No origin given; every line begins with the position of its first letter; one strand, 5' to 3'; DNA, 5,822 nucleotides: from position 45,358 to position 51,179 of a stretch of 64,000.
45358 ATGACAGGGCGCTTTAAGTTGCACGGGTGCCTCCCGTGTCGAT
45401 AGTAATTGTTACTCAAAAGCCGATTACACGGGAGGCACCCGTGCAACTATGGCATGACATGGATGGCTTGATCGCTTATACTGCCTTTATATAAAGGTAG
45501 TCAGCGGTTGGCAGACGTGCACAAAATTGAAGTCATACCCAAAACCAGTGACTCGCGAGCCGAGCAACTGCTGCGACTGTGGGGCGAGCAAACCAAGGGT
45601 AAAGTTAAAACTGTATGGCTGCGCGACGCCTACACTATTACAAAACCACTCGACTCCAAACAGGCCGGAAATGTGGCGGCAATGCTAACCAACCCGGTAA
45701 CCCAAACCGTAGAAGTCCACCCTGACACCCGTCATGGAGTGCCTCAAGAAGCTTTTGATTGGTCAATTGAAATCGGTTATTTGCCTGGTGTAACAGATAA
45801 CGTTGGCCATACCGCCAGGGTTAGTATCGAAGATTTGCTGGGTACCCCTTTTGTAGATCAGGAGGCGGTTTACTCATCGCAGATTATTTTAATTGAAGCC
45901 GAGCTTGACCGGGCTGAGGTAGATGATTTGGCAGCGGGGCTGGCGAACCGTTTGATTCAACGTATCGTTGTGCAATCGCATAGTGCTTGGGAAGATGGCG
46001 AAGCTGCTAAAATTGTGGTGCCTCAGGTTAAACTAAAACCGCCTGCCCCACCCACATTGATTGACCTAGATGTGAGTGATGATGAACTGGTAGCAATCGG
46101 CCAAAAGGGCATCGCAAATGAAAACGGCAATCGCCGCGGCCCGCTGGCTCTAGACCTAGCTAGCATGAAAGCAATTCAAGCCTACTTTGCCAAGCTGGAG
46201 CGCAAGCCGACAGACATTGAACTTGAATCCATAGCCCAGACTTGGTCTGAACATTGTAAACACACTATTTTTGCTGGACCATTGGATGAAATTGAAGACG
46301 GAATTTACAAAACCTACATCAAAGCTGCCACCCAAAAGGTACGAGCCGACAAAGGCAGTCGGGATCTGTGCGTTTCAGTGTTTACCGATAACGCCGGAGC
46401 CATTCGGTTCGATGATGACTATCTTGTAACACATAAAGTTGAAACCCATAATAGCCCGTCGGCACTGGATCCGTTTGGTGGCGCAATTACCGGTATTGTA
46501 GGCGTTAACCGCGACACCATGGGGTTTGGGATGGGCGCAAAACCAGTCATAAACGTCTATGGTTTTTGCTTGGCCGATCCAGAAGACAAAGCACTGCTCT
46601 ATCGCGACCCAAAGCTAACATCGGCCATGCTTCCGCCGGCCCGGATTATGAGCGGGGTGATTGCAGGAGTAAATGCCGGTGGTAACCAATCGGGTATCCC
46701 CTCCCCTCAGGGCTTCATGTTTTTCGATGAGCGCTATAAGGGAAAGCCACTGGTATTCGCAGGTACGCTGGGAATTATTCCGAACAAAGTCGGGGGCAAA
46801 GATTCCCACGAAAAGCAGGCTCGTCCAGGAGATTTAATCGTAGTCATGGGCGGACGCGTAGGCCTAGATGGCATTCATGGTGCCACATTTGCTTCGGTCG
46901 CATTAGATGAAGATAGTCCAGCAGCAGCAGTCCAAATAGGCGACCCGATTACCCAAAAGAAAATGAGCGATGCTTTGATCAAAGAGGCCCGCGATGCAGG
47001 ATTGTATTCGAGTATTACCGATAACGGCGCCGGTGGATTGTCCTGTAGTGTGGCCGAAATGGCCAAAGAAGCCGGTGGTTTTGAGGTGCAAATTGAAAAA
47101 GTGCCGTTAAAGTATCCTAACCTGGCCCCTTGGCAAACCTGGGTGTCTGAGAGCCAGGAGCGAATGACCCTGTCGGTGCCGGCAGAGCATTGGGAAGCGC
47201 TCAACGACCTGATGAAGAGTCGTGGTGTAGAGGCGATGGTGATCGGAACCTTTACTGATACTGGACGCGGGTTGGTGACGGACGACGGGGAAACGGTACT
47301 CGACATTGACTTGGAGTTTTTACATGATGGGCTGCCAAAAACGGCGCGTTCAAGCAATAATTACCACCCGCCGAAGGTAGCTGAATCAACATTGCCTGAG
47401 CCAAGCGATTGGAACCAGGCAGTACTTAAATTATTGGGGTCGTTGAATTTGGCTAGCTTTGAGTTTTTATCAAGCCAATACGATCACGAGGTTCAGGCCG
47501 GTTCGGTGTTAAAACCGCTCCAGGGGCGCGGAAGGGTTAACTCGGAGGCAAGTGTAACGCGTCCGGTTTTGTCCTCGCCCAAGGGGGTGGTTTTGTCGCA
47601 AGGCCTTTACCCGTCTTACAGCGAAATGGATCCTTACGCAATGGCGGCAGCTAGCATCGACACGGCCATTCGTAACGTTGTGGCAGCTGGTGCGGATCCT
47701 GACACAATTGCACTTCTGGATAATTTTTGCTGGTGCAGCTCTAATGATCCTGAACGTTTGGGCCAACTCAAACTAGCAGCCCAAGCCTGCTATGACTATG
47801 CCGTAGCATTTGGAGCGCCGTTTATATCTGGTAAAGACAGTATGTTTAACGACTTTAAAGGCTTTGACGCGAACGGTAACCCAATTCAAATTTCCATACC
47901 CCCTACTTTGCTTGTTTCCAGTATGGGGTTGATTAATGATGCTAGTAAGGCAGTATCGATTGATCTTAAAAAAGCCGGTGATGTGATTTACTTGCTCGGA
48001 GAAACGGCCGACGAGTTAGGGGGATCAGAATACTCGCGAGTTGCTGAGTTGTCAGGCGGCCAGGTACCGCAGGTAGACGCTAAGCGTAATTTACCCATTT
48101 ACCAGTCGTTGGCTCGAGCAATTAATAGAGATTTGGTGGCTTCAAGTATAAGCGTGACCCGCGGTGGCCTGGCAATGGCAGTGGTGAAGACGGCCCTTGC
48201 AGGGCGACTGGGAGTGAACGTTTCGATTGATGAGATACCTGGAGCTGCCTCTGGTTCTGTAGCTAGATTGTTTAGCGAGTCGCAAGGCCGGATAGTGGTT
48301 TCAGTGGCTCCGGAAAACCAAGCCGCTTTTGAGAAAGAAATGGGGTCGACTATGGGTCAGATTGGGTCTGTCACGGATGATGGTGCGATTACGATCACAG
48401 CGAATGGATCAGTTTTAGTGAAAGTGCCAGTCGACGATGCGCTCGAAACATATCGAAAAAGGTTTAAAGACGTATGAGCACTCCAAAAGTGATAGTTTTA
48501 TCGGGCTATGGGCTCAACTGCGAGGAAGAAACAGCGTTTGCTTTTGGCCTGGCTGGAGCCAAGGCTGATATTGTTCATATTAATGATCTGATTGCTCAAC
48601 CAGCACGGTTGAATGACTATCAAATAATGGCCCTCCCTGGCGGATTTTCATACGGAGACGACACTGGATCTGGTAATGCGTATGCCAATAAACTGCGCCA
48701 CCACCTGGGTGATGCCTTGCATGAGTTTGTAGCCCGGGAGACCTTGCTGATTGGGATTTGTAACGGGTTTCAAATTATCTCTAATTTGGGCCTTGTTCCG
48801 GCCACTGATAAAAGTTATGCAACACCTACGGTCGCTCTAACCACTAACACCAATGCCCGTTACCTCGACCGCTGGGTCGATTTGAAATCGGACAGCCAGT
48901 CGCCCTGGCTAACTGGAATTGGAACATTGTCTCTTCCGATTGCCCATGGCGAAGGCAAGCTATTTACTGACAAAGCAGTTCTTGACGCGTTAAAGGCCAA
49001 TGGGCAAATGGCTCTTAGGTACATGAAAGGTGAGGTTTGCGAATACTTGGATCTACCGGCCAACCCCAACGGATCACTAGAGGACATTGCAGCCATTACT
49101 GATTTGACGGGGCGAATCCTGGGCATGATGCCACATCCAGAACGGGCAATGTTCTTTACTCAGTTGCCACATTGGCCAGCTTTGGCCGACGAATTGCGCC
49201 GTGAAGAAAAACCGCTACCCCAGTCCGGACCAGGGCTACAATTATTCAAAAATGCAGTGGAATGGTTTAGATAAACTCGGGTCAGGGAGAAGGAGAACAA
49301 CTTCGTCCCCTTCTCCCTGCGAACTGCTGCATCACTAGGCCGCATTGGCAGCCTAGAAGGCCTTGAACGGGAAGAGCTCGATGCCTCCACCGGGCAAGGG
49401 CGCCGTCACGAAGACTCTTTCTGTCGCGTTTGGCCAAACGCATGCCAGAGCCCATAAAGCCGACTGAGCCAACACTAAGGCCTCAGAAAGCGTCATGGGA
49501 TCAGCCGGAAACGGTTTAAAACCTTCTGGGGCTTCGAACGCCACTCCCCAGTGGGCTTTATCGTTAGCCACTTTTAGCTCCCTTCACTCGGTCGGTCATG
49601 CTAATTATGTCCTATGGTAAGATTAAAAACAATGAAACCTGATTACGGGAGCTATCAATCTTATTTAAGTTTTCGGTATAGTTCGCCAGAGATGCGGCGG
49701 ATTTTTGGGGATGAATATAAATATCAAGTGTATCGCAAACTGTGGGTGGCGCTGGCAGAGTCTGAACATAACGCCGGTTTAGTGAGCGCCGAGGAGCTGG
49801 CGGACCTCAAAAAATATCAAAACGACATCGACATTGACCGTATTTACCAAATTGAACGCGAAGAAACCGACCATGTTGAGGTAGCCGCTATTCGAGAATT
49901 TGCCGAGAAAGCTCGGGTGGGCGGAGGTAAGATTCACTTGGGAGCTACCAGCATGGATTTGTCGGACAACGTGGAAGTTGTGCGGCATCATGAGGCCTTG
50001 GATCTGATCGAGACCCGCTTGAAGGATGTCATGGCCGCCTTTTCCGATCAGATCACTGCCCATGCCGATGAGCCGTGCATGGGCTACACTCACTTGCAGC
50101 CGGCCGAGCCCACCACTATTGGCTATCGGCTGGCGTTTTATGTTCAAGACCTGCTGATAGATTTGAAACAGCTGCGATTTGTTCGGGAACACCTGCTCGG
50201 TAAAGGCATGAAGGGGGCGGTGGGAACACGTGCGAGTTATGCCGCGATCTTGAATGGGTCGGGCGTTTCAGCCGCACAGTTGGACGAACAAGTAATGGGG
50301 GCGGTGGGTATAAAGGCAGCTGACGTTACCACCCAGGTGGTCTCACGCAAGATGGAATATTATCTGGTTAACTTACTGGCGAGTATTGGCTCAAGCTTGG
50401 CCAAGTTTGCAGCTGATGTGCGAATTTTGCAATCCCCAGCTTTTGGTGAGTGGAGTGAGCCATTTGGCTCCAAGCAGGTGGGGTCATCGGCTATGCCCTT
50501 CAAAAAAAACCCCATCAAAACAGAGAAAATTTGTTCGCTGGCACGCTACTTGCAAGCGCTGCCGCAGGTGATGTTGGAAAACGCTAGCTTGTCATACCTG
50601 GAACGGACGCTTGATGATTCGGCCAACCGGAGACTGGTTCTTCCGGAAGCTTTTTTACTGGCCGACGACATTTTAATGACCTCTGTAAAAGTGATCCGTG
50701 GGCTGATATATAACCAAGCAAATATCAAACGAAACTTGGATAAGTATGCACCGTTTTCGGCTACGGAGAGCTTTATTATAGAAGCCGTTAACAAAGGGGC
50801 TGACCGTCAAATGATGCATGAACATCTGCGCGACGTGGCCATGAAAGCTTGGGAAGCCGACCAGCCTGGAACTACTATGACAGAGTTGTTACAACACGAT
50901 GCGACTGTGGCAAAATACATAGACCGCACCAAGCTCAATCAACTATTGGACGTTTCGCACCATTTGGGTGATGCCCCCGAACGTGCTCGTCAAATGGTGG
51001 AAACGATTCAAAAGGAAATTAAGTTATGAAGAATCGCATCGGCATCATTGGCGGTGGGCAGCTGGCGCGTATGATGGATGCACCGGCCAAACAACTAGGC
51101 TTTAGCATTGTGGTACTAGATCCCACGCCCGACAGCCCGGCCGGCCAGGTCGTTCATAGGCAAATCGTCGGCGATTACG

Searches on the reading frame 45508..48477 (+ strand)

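Call 55: search_protein_families(library=pfam, proteins=[window:45508-48477:+], max_evalue=0.01)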
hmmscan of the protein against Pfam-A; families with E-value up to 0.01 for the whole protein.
window:45508-48477:+ (989 aa): 3 families
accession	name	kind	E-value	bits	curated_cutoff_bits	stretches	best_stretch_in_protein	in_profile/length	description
PF02769.27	AIRS_C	-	2.7e-49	167.8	23.1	2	439-589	1-152/156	AIR synthase related protein, C-terminal domain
PF00586.29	AIRS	-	7.3e-20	71.9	24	2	294-424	2-112/112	AIR synthase related protein, N-terminal domain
PF18072.6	FGAR-AT_linker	-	1.5e-15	57.9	26.6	1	208-252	5-49/50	Formylglycinamide ribonucleotide amidotransferase linker domain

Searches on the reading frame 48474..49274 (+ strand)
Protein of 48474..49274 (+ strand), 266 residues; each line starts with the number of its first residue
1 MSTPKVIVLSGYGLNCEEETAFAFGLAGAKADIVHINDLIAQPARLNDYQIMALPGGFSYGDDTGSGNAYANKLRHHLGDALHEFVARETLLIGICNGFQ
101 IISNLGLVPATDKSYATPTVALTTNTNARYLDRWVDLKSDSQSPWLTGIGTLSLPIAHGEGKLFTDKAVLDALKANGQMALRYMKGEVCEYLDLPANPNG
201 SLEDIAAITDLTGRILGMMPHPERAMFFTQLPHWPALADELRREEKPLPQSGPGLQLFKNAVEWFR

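Call 55: search_protein_families(library=pfam, proteins=[window:48474-49274:+], max_evalue=0.01)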
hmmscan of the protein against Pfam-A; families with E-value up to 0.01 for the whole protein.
window:48474-49274:+ (266 aa): 3 families
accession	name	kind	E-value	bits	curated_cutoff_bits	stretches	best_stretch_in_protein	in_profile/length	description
PF13507.12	GATase_5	-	4e-81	272.4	27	1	4-265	2-260/260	CobB/CobQ-like glutamine amidotransferase domain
PF07685.20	GATase_3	-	0.00064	19.8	27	1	42-103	33-89/196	CobB/CobQ-like glutamine amidotransferase domain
PF01965.30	DJ-1_PfpI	-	0.0084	16.4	26.6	0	44-133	57-138/165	DJ-1/PfpI family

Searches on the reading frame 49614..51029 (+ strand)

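Call 55: search_protein_families(library=pfam, proteins=[window:49614-51029:+], max_evalue=0.01)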
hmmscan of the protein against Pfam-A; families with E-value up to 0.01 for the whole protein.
window:49614-51029:+ (471 aa): 2 families
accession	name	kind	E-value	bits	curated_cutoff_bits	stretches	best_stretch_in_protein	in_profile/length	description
PF00206.25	Lyase_1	-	1.4e-34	120.4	27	1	23-310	6-307/312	Lyase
PF10397.14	ADSL_C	-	1.3e-14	54.6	32.7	1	380-457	1-75/79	Adenylosuccinate lyase C-terminus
